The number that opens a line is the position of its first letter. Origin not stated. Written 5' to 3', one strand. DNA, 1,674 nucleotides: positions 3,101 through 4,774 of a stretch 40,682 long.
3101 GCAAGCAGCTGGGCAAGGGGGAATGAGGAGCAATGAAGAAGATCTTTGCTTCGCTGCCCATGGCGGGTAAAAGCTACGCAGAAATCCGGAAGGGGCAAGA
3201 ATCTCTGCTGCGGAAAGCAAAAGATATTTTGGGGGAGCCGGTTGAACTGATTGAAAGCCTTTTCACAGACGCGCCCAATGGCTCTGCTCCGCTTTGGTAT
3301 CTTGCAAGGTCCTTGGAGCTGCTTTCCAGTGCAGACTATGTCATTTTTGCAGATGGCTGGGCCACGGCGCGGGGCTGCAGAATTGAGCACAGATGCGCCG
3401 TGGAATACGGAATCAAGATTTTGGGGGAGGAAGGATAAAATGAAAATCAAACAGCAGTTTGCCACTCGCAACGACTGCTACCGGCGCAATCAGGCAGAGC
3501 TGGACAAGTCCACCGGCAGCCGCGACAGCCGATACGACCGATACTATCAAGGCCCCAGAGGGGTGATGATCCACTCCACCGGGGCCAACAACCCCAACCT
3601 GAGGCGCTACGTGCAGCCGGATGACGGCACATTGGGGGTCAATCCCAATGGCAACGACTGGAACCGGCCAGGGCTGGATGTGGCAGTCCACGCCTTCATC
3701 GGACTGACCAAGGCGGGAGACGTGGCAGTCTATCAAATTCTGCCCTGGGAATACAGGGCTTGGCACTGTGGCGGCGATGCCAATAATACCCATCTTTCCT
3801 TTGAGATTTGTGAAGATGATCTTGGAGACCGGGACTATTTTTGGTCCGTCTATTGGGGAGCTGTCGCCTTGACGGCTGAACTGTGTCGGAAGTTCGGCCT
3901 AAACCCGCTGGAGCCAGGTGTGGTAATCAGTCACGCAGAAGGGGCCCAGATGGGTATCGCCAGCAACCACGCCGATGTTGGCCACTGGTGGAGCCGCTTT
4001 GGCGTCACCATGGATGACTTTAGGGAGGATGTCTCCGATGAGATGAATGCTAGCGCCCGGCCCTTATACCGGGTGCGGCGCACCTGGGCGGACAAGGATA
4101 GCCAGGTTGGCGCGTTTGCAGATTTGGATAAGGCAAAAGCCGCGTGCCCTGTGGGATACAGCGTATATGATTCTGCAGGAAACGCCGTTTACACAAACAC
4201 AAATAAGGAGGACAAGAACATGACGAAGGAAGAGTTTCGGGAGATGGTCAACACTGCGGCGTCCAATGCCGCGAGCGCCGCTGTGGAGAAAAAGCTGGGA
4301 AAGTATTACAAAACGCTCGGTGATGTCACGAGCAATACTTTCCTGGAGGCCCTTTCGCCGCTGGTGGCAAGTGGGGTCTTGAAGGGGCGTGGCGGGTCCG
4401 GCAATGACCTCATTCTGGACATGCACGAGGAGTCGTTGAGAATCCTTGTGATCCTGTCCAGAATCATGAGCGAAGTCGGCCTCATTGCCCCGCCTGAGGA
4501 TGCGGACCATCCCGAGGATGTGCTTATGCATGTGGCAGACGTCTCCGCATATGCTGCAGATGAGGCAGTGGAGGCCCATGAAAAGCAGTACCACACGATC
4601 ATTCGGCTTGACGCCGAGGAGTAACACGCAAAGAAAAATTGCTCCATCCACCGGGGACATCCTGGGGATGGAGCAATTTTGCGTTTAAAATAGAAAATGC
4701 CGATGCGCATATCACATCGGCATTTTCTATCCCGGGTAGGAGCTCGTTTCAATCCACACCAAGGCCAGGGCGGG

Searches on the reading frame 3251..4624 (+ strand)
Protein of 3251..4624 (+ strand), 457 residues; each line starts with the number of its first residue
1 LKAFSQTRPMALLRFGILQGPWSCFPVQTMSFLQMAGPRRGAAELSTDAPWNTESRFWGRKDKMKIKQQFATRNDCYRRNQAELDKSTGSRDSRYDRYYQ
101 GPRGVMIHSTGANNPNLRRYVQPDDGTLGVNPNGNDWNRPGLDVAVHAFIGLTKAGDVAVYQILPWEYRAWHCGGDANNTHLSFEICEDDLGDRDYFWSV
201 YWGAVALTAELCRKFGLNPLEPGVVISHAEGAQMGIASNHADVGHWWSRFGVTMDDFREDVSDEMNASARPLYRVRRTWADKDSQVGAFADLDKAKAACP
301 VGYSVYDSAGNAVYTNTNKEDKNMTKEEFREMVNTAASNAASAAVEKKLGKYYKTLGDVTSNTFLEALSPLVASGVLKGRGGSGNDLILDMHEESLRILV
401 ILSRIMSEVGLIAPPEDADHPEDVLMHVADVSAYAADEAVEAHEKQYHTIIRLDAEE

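Call 56: search_protein_families(library=pfam, max_evalue=0.001, proteins=[window:3251-4624:+])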
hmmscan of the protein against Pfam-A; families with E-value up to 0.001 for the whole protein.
window:3251-4624:+ (457 aa): 1 family
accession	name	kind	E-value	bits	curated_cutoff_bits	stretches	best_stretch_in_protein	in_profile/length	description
PF01510.30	Amidase_2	-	1.5e-15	58.1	26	1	101-242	4-128/131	N-acetylmuramoyl-L-alanine amidase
